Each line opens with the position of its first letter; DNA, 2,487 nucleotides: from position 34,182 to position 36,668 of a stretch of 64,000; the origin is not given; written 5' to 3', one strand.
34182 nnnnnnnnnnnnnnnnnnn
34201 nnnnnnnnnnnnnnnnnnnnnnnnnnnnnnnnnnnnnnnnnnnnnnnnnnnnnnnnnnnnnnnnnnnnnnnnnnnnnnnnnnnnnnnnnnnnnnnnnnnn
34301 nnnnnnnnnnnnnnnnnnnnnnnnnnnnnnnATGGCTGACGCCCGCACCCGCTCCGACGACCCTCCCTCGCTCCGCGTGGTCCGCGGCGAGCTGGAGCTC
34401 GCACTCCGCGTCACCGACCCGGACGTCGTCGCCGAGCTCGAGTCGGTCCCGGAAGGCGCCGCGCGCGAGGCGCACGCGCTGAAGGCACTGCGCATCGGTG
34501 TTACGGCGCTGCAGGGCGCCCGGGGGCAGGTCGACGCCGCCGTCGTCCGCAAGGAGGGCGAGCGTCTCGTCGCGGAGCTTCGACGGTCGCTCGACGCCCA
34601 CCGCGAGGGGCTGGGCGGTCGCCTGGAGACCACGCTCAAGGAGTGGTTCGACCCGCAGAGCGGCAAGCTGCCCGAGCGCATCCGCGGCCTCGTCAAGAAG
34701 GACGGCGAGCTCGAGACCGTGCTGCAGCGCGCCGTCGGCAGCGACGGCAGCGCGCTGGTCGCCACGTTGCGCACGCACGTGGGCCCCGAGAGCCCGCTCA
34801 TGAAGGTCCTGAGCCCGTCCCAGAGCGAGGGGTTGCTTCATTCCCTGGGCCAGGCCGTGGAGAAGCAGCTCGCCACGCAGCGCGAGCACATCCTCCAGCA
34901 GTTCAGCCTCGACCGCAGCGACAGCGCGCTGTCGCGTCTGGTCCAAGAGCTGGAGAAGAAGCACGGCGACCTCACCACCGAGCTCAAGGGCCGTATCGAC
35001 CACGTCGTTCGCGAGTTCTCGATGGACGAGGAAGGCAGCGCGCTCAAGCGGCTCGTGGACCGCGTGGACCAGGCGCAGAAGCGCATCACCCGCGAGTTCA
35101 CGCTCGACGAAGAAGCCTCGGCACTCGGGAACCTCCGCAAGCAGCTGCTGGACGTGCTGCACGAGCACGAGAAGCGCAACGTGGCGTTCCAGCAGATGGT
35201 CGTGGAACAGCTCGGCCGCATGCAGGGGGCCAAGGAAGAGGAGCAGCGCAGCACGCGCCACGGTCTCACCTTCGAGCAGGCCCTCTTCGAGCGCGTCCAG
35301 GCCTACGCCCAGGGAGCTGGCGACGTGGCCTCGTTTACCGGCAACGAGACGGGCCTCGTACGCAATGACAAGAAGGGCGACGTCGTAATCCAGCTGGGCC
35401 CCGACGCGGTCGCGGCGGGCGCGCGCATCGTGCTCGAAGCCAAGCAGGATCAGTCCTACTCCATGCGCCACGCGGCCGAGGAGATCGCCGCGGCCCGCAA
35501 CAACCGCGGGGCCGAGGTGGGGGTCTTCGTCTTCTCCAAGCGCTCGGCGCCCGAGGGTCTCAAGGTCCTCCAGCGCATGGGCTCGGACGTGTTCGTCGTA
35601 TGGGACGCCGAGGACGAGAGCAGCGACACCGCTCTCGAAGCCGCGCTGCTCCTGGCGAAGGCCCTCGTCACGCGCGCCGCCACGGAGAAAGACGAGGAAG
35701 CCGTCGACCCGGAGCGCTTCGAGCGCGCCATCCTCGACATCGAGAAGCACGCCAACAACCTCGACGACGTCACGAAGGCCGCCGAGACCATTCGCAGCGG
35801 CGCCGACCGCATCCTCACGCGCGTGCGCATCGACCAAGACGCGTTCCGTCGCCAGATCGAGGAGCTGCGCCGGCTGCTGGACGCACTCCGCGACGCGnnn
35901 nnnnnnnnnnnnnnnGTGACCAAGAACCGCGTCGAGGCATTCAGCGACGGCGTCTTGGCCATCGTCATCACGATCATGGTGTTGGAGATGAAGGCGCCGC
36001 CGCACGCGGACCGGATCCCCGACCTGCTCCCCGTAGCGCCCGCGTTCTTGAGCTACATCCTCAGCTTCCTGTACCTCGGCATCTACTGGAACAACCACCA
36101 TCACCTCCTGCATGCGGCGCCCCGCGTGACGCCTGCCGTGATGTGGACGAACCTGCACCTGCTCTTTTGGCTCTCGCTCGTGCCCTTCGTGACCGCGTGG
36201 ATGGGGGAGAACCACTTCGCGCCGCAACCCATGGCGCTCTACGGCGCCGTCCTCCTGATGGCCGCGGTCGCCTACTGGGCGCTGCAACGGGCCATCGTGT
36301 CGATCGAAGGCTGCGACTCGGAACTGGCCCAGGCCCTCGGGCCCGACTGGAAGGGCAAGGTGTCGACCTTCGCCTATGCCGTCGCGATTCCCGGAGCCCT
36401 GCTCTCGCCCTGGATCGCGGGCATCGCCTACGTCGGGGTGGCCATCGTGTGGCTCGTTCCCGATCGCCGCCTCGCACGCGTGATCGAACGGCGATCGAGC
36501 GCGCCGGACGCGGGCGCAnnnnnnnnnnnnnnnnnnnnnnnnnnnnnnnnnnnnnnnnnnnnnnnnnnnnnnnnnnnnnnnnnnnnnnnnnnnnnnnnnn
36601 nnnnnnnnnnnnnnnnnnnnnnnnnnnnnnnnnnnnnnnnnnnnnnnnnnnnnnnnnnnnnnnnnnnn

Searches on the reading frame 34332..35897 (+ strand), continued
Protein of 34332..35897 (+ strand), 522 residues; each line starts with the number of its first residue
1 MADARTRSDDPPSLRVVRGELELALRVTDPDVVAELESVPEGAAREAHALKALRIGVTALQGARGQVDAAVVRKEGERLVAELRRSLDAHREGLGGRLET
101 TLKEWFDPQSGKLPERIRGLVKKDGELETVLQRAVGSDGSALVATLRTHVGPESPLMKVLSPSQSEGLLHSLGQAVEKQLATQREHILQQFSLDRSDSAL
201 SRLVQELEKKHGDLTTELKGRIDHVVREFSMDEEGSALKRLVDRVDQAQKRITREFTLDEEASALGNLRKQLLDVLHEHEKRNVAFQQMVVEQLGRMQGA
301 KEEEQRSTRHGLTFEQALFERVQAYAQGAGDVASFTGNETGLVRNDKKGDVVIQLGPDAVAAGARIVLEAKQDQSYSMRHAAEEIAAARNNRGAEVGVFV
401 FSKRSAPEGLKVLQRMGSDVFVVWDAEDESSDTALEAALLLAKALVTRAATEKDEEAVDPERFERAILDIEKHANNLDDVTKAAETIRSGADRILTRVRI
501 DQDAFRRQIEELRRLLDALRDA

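Call 69: search_protein_families(library=pfam, proteins=[L012:3871-5874:+, L013:1284-4712:+, L013:4859-5839:+, L058:7725-10922:+, L054:1961-5554:+, L072:7561-10140:-, L039:7699-10707:+, L040:7656-10271:+, L051:3630-6734:+, L048:2521-5733:+], max_evalue=0.0001)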
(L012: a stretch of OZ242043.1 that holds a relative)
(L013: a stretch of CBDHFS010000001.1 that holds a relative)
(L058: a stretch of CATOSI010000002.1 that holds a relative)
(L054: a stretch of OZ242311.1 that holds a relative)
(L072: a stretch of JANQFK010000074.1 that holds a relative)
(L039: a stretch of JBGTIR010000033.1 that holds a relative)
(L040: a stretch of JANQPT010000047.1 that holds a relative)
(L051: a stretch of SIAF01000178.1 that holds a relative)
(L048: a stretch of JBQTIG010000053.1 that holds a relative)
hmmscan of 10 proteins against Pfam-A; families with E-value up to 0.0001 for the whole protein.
L012:3871-5874:+ (668 aa): 3 families
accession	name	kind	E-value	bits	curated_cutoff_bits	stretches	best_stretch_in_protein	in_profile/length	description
PF00145.23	DNA_methylase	-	2.3e-57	195.3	22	1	31-319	3-321/324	C-5 cytosine-specific DNA methylase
PF06616.17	BsuBI_PstI_RE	-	1e-56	191.1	27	1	509-662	1-154/154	BsuBI/PstI restriction endonuclease domain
PF17728.7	BsuBI_PstI_RE_N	-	3.4e-28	98.7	27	1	350-496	2-138/140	BsuBI/PstI restriction endonuclease HTH domain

L013:1284-4712:+ (1143 aa): 4 families
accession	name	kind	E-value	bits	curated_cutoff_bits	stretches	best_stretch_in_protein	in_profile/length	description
PF13087.12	AAA_12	-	5.3e-27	95.1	27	1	936-1112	17-194/195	AAA domain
PF13482.12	RNase_H_2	-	4.2e-17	63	22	1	329-512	1-164/165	RNase_H superfamily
PF13086.12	AAA_11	-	3.3e-10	40.6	27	0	866-904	211-250/257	AAA domain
PF13604.12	AAA_30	-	2.3e-07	31.2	27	1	746-910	9-134/191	AAA domain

L013:4859-5839:+ (327 aa): 2 families
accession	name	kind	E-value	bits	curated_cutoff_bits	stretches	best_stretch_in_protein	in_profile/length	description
PF13737.12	DDE_Tnp_1_5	-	2.4e-35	121.8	28.1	1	36-145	1-112/112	Transposase DDE domain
PF01609.27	DDE_Tnp_1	-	6.2e-20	72.2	23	1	129-313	3-199/200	Transposase DDE domain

L058:7725-10922:+ (1066 aa): 1 family
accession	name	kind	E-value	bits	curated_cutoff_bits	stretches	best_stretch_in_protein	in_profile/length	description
PF12705.13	PDDEXK_1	-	1.6e-37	130.2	22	1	756-1029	2-247/247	PD-(D/E)XK nuclease superfamily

L054:1961-5554:+ (1198 aa): 7 families
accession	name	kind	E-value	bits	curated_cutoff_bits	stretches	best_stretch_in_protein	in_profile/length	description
PF00271.37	Helicase_C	-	4.5e-24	85.3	23.5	1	517-633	2-110/110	Helicase conserved C-terminal domain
PF13020.12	NOV_C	-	7.9e-15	55.1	22.1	1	1066-1162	2-86/91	Protein NO VEIN, C-terminal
PF00176.29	SNF2-rel_dom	-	4.7e-10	39.5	24.9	1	140-258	18-142/290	SNF2-related domain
PF04851.21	ResIII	-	6.5e-09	36.3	22.5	1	121-301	3-162/164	Type III restriction enzyme, res subunit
PF00270.35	DEAD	-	5.9e-07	29.8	26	1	141-302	16-161/167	DEAD/DEAH box helicase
PF01381.28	HTH_3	-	1.4e-06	28.6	23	1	14-59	1-46/55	Helix-turn-helix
PF13560.12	HTH_31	-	5.8e-05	23.8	27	0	10-60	2-53/64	Helix-turn-helix domain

L072:7561-10140:- (860 aa): 8 families
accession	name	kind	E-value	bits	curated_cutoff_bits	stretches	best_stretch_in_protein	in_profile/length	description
PF16927.11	HisKA_7TM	-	6e-25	88.8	28.6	1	9-228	2-224/224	N-terminal 7TM region of histidine kinase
PF00072.30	Response_reg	-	1.4e-18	67.5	30.2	1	743-855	1-111/111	Response regulator receiver domain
PF02518.31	HATPase_c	-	1.5e-15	58.1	26.4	1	598-719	1-108/111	Histidine kinase-, DNA gyrase B-, and HSP90-like ATPase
PF13188.13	PAS_8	-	3.9e-08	33.4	21.8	0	239-269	11-43/65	PAS domain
PF00512.31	HisKA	-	4.2e-07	30.3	26.9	1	495-552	5-61/66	His Kinase A (phospho-acceptor) domain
PF08448.16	PAS_4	-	9.7e-07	29.4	23.1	0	237-348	3-107/110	PAS fold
PF12860.13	PAS_7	-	3.7e-05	24.3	27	0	371-480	5-114/115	PAS fold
PF00989.32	PAS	-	9.8e-05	22.8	22.6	0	233-262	5-34/113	PAS fold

L039:7699-10707:+ (1003 aa): 3 families
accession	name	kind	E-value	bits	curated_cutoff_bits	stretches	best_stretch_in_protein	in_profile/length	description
PF07995.17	GSDH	-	3.8e-38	132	25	1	57-406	4-330/332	Glucose / Sorbosone dehydrogenase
PF13442.11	Cytochrome_CBB3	-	1.5e-09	38.5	27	0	646-746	2-68/68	Cytochrome C oxidase, cbb3-type, subunit III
PF00034.26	Cytochrom_C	-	2e-08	35.9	21.3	0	856-903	2-46/90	Cytochrome c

L040:7656-10271:+ (872 aa): 5 families
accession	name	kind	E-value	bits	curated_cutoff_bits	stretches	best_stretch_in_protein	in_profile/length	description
PF23500.1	DUF7133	-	6.5e-77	259.8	27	1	339-692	1-385/385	Domain of unknown function (DUF7133)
PF13646.12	HEAT_2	-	1.8e-18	67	27.7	1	774-860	3-87/88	HEAT repeats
PF13472.12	Lipase_GDSL_2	-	1.5e-14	55.3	32.9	1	69-223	33-177/178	GDSL-like Lipase/Acylhydrolase family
PF00657.28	Lipase_GDSL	-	2.1e-05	25.2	23.6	1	83-226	57-205/208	GDSL-like Lipase/Acylhydrolase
PF02985.28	HEAT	-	3.7e-05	24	23.5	0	807-829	3-25/31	HEAT repeat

L051:3630-6734:+ (1035 aa): 6 families
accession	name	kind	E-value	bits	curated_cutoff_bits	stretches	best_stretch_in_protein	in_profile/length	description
PF07669.17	Eco57I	-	7.3e-44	150.3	25.3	1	469-658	1-171/171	Eco57I restriction-modification methylase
PF02384.22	N6_Mtase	-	1.1e-19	71.4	20.4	2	341-496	4-105/311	N-6 DNA Methylase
PF20473.4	MmeI_Mtase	-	1.1e-13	51.4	27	1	403-579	16-149/259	MmeI, DNA-methyltransferase domain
PF12950.13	TaqI_C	-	1e-11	45.5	26.5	1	788-935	2-118/118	TaqI-like C-terminal specificity domain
PF04313.20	HSDR_N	-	5.1e-10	40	25.1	0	72-147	115-195/198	Type I restriction enzyme R protein N terminus (HSDR_N)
PF01170.24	UPF0020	-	4e-06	27.1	22.3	1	395-486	19-94/197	RMKL-like, methyltransferase domain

L048:2521-5733:+ (1071 aa): 11 families
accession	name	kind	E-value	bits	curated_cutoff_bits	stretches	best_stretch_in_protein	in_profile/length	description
PF00069.31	Pkinase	-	1.9e-47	162.3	31.7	1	9-267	1-259/263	Protein kinase domain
PF07714.23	PK_Tyr_Ser-Thr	-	7.3e-27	94.7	23.1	1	11-228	3-220/258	Protein tyrosine and serine/threonine kinase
PF13424.12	TPR_12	-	2.3e-17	63.4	30.1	2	915-981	7-77/77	Tetratricopeptide repeat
PF13191.12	AAA_16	-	5.9e-16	59.8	32.6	1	304-473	2-166/167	AAA ATPase domain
PF00515.34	TPR_1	-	2e-14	53.1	27.8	1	838-862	5-29/34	Tetratricopeptide repeat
PF13181.12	TPR_8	-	2.8e-14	52.4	25.7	0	914-942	4-32/34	Tetratricopeptide repeat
PF07719.23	TPR_2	-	3.3e-12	46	27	2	838-862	5-29/34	Tetratricopeptide repeat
PF03109.22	ABC1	-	3.9e-10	39.7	22.9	1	85-159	143-216/244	ABC1 atypical kinase-like domain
PF13176.12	TPR_7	-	9e-09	35.2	27.9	0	913-942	1-30/36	Tetratricopeptide repeat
PF13374.12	TPR_10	-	2.2e-07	31.1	27.5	0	913-944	4-35/42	Tetratricopeptide repeat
PF13401.12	AAA_22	-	3.9e-06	27.6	27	1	326-470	5-119/130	AAA domain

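Call 80: find_encoding_contigs(protein=P0036, flank=6000, max_places=1)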
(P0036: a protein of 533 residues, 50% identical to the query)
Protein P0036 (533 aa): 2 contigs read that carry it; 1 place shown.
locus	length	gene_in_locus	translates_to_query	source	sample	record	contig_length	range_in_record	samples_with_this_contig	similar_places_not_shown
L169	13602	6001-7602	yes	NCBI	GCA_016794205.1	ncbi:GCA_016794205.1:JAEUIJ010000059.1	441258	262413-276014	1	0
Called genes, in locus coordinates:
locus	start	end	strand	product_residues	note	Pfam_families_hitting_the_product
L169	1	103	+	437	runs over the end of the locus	PF00365:PFK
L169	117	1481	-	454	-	PF01011:PQQ (faint), PF13360:PQQ_2, PF13570:Beta-prop_ACSF4, PF13360:PQQ_2, PF13570:Beta-prop_ACSF4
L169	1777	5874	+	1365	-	-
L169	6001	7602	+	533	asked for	-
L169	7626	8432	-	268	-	PF13191:AAA_16 (faint), PF13401:AAA_22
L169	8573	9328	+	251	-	PF20260:PUA_4, PF04452:Methyltrans_RNA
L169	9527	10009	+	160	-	PF04542:Sigma70_r2, PF08281:Sigma70_r4_2, PF04545:Sigma70_r4 (weak)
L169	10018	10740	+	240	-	-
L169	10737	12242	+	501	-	-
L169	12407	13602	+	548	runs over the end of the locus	PF07596:SBP_bac_10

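Call 81: find_encoding_contigs(protein=P0109, flank=6000, max_places=1)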
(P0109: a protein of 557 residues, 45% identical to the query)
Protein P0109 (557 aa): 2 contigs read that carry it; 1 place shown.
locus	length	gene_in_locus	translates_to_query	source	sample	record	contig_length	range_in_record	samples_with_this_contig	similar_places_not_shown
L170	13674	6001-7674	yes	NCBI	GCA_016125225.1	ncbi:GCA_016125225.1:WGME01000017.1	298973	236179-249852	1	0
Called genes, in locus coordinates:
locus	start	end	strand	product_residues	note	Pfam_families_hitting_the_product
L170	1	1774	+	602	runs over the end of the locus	-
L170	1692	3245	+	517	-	PF07643:DUF1598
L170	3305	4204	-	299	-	PF25919:BSH_CusB (faint), PF00364:Biotin_lipoyl (faint), PF25973:BSH_CzcB, PF25984:BSH_YknX (weak)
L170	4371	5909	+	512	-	PF25917:BSH_RND (faint), PF25919:BSH_CusB (faint), PF25984:BSH_YknX (weak)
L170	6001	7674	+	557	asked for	-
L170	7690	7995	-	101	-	PF01022:HTH_5 (weak), PF12840:HTH_20, PF01978:TrmB (faint)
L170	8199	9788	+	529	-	PF00171:Aldedh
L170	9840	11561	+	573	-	PF07969:Amidohydro_3, PF01979:Amidohydro_1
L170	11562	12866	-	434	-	PF05990:DUF900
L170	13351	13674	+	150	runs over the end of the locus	PF01442:Apolipoprotein (faint), PF05532:CsbD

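Call 82: find_encoding_contigs(protein=P0102, flank=6000, max_places=1)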
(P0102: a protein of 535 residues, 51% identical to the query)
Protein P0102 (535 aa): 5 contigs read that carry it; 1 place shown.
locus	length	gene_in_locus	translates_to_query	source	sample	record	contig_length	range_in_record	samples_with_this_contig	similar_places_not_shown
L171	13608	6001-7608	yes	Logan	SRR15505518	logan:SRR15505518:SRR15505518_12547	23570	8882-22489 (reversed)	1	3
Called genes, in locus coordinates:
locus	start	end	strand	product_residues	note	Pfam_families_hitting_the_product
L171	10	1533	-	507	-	-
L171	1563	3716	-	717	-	-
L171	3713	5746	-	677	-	-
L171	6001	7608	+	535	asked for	-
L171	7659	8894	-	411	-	PF13509:S1_2 (faint), PF23459:S1_RRP5 (faint), PF00575:S1, PF21710:Spt6_S1 (faint), PF00575:S1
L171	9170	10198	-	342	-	PF00753:Lactamase_B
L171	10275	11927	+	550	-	-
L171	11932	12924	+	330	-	PF03279:Lip_A_acyltrans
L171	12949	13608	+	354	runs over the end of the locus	PF03279:Lip_A_acyltrans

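Call 83: find_encoding_contigs(protein=P0018, flank=6000, max_places=1)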
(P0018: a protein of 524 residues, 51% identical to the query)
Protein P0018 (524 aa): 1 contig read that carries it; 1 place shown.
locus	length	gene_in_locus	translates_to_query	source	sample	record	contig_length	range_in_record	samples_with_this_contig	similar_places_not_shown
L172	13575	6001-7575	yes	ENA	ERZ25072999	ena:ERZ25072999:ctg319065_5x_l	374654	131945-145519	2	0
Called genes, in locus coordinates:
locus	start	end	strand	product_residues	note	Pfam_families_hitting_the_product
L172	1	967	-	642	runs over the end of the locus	PF00005:ABC_tran, PF01926:MMR_HSR1 (faint), PF02463:SMC_N (faint), PF13401:AAA_22 (faint), PF13476:AAA_23 (faint), PF12848:ABC_tran_Xtn, PF00005:ABC_tran, PF16326:ABC_tran_CTD (weak), +2 more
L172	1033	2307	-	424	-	PF01266:DAO (faint), PF03486:HI0933_like, PF22780:HI0933_like_1st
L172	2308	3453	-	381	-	PF04134:DCC1-like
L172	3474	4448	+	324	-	PF01351:RNase_HII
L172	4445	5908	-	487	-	PF04851:ResIII (weak), PF00270:DEAD, PF00271:Helicase_C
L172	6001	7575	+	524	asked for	-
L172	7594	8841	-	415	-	PF22708:S1CSD-TOTE-1 (faint), PF00575:S1, PF23459:S1_RRP5 (weak), PF00575:S1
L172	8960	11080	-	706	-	PF13620:CarboxypepD_reg (faint)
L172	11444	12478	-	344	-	PF00753:Lactamase_B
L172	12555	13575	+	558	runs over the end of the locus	-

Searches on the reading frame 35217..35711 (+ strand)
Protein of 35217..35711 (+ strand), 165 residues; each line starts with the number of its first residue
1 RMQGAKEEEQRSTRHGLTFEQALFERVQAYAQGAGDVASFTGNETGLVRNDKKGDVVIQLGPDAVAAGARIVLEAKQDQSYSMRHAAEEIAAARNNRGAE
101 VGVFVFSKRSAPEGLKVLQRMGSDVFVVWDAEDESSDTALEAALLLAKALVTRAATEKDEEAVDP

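Call 77: search_protein_representatives(protein=window:35217-35711:+)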
Query: 165 residues. Proteins with E-value up to 0.001 (for the whole library): 1095; up to 1e-10: 561; up to 1e-30: 194. The best 150 are listed.
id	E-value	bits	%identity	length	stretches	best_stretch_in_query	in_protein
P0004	3.4e-66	238.0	72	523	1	1-165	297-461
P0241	2.9e-50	186.3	57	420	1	1-161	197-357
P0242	4.1e-48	179.3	56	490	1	6-163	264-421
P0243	1.5e-47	177.5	57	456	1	3-163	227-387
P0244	2.8e-47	176.6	50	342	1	4-164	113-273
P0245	5.8e-45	169.1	54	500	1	5-163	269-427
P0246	6.0e-45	169.0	57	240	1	6-151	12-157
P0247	6.1e-45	169.0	49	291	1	2-164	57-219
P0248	9.3e-45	168.4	57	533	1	3-164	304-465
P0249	1.2e-44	168.1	53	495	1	2-164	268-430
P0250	1.2e-44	168.0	56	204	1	2-142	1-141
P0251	9.8e-44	165.1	55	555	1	2-157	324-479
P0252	2.0e-43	164.1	49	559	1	5-164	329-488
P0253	2.7e-43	163.7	52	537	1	5-163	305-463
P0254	6.3e-43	162.5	52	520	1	2-156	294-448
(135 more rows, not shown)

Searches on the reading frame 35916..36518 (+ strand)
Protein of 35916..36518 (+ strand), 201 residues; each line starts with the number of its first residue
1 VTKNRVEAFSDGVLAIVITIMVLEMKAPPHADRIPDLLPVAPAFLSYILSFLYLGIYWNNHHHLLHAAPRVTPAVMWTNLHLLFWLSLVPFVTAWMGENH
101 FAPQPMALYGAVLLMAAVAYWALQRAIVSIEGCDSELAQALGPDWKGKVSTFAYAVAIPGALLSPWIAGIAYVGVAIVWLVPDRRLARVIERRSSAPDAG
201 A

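Call 7: search_protein_families(library=pfam, proteins=[window:35916-36518:+], max_evalue=1)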
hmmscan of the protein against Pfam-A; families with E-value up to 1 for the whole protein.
window:35916-36518:+ (201 aa): 1 family
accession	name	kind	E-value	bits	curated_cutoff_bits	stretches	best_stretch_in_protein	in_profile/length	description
PF06736.16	TMEM175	-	1.4e-29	102.8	25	1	5-90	1-88/88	Endosomal/lysosomal potassium channel TMEM175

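Call 8: search_protein_families(library=ncbifam, proteins=[window:35916-36518:+], max_evalue=1)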
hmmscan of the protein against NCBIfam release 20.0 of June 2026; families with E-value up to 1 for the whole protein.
window:35916-36518:+ (201 aa): 0 families

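Call 9: search_protein_families(library=padloc, proteins=[window:35916-36518:+], max_evalue=1)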
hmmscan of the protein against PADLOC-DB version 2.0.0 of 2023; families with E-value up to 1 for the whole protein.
window:35916-36518:+ (201 aa): 0 families
